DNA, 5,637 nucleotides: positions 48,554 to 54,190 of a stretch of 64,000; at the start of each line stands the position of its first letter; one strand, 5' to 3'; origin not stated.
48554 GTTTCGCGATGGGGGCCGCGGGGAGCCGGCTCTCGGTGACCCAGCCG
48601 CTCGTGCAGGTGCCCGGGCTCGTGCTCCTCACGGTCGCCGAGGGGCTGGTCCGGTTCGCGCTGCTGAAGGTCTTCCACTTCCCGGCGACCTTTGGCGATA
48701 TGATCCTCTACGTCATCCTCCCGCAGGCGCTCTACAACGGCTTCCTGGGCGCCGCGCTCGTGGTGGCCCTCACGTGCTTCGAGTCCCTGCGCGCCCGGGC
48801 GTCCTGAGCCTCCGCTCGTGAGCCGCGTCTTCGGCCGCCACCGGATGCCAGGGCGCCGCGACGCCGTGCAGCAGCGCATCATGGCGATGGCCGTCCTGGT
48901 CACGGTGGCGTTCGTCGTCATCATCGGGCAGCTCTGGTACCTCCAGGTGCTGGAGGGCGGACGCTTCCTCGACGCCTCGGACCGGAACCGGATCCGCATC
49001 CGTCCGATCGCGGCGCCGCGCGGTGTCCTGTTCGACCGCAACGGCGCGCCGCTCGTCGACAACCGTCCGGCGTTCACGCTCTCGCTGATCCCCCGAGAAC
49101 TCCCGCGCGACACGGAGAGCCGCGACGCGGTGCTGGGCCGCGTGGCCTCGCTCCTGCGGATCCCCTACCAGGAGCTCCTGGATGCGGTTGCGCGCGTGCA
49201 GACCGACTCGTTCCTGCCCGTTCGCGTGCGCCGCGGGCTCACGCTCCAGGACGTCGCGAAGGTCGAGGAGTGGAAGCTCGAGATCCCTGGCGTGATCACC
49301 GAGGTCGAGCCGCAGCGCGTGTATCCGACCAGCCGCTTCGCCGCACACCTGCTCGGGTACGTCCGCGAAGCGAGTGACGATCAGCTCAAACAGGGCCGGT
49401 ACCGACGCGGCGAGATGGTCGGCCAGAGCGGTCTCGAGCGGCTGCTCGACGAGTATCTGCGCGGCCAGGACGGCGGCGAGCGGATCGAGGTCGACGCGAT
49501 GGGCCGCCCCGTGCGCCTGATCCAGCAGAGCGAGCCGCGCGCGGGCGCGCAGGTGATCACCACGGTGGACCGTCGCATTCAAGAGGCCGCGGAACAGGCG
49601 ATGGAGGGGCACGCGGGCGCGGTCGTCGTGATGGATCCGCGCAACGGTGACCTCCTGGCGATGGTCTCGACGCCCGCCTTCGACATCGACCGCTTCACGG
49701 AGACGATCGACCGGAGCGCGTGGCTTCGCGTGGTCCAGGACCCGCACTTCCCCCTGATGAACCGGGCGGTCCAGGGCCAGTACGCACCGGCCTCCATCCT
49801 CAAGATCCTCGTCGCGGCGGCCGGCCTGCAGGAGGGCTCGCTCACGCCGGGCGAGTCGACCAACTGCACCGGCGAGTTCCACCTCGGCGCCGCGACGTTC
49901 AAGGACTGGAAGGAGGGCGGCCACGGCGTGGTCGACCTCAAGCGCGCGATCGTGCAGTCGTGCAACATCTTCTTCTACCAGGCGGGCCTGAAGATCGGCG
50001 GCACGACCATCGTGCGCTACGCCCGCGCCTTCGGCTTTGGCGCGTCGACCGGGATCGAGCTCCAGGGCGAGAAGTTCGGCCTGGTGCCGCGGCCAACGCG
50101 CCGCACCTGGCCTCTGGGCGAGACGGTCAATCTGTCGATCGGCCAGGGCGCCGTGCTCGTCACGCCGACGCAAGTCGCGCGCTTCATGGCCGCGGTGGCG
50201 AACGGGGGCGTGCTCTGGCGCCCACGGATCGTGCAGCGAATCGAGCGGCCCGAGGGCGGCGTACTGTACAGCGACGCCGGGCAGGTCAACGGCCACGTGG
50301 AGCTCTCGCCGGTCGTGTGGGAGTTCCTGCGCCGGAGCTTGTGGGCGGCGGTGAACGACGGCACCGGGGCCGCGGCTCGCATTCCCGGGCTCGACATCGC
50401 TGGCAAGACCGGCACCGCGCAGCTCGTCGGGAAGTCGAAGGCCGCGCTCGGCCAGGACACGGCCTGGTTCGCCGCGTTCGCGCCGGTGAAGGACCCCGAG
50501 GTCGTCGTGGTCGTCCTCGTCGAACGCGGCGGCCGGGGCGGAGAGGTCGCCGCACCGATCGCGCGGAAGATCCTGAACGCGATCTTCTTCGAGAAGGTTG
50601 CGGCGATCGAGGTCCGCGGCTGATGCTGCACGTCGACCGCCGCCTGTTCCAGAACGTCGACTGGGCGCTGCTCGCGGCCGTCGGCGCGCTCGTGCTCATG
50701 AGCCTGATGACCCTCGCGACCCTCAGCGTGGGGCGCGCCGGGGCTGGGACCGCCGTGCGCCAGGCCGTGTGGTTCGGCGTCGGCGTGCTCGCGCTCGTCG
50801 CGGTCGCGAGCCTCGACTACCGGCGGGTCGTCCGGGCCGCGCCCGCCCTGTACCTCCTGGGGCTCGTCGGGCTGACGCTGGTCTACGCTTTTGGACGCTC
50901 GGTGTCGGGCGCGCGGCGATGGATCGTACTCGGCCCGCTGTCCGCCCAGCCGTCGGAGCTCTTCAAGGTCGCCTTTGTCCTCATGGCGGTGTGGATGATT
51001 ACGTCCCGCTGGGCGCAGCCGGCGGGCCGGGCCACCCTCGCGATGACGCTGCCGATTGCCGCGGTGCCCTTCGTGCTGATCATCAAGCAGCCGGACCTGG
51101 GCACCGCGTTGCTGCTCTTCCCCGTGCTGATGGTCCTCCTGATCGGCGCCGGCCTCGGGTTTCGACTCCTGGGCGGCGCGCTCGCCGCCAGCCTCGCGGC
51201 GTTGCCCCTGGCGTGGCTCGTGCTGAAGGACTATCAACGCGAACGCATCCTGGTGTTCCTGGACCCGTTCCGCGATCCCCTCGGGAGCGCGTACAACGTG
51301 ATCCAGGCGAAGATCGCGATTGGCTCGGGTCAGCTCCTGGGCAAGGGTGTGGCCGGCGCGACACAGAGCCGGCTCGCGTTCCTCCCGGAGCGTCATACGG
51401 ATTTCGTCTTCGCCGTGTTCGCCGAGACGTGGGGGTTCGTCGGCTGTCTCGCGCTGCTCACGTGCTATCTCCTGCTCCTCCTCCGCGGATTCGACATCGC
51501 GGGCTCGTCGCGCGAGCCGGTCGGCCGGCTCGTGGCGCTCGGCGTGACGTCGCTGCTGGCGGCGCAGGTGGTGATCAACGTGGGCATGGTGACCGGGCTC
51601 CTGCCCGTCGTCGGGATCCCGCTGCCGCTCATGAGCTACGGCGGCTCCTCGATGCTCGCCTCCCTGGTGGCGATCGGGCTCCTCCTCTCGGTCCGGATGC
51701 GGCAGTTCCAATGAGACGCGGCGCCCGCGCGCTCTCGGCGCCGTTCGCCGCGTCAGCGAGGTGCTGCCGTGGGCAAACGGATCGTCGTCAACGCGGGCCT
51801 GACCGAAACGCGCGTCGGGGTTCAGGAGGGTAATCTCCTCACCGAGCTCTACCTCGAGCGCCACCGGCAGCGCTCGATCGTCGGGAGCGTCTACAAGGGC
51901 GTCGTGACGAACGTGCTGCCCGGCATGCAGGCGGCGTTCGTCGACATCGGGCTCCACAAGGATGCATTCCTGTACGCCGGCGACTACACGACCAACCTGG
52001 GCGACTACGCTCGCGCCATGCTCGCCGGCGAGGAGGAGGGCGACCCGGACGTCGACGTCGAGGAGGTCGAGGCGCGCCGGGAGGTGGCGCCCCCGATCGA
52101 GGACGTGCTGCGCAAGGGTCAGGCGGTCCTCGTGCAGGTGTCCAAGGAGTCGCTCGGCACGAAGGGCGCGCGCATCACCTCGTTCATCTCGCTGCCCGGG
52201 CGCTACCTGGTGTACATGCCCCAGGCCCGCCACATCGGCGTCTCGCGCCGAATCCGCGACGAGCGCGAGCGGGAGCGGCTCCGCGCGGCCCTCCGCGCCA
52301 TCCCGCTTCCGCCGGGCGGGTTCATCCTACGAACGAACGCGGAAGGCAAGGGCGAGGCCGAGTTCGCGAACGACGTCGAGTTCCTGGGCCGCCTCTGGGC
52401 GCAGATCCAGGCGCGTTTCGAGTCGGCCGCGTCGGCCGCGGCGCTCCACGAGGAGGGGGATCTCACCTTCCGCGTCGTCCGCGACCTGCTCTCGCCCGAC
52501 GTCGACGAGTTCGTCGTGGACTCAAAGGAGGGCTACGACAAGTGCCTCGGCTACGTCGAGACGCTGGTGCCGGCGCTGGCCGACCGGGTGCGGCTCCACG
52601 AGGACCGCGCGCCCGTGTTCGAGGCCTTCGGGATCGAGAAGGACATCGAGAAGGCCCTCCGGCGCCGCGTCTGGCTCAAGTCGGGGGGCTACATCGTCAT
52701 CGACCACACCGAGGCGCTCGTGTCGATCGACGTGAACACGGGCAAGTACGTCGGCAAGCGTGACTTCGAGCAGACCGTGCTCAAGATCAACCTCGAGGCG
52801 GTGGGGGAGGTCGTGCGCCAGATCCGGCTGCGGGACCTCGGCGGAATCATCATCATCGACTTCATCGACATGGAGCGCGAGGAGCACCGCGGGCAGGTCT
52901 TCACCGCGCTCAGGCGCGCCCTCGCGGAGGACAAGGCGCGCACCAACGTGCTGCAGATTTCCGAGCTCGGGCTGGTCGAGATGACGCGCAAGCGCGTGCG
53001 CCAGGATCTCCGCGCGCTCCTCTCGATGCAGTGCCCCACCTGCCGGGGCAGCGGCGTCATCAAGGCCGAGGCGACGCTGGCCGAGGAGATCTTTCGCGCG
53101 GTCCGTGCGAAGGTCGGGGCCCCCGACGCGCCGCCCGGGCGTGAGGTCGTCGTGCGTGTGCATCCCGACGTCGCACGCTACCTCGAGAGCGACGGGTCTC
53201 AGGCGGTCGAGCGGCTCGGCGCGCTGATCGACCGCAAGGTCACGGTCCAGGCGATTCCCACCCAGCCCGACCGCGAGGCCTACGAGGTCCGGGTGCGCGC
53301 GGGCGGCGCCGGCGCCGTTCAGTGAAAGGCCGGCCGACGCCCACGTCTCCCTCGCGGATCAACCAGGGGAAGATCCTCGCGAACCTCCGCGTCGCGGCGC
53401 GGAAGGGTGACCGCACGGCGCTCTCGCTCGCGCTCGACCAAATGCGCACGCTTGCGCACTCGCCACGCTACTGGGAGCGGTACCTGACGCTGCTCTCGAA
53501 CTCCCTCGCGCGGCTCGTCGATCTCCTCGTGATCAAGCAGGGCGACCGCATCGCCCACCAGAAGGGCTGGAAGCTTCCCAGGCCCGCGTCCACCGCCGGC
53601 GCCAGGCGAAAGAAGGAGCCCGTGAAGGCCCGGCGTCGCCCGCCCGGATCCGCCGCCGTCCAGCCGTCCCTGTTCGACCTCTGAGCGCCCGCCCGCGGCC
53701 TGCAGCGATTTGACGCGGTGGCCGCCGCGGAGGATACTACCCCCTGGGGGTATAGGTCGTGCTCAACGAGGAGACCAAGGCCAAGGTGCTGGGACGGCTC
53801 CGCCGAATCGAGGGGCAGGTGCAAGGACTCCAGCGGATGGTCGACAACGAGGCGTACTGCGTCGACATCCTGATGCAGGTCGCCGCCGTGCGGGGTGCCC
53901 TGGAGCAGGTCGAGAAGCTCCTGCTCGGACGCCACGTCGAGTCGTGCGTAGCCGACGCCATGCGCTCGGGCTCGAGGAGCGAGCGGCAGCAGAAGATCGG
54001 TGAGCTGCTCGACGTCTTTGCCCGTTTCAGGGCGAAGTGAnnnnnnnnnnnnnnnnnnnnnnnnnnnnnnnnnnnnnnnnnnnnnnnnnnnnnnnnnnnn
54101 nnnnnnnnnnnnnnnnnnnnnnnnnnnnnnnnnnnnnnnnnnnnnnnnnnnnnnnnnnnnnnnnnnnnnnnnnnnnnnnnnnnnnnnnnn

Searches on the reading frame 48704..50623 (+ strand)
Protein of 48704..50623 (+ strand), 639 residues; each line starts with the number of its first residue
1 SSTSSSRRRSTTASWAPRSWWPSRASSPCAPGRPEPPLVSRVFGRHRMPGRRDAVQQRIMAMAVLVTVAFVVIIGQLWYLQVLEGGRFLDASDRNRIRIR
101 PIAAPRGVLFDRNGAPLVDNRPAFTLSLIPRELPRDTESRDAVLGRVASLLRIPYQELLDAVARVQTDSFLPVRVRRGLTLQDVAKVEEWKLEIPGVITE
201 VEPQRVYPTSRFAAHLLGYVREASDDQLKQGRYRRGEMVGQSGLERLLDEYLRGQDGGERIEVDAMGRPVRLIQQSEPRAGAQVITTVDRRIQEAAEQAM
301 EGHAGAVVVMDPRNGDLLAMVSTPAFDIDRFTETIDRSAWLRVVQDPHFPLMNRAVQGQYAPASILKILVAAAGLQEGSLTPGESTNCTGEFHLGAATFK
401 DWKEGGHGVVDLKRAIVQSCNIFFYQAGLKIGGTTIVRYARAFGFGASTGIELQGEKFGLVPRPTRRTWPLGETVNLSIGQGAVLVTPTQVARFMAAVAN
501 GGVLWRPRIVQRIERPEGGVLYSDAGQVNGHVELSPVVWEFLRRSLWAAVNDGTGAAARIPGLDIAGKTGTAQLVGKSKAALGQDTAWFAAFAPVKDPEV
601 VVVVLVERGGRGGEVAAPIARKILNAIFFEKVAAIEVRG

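Call 38: search_protein_families(library=pfam, proteins=[window:48704-50623:+], max_evalue=0.001)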
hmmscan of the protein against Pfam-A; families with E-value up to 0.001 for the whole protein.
window:48704-50623:+ (639 aa): 2 families
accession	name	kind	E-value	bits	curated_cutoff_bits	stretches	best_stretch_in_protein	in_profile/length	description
PF00905.27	Transpeptidase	-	3.5e-71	240.3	22.1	1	305-624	1-298/299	Penicillin binding protein transpeptidase domain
PF03717.20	PBP_dimer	-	1.9e-41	142.9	24.4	1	102-271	2-177/180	Penicillin-binding Protein dimerisation domain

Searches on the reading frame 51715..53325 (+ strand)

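Call 38: search_protein_families(library=pfam, proteins=[window:51715-53325:+], max_evalue=0.001)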
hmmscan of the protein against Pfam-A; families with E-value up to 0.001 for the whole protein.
window:51715-53325:+ (536 aa): 2 families
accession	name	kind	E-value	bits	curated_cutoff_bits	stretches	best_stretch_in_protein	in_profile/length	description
PF10150.14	RNase_E_G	-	4.4e-105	351.4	25.5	1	159-428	1-270/270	Ribonuclease E/G family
PF20833.2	RNase_E_G_Thio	-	8.7e-07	29.4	26.8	1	439-515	1-74/86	RNase E/G, Thioredoxin-like domain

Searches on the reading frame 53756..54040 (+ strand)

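Call 38: search_protein_families(library=pfam, proteins=[window:53756-54040:+], max_evalue=0.001)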
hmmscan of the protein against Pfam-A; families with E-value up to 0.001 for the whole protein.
window:53756-54040:+ (94 aa): 1 family
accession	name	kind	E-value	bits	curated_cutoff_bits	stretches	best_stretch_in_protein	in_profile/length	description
PF02583.22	Trns_repr_metal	-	2.7e-28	98.6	22.8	1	8-89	2-77/78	Metal-sensitive transcriptional repressor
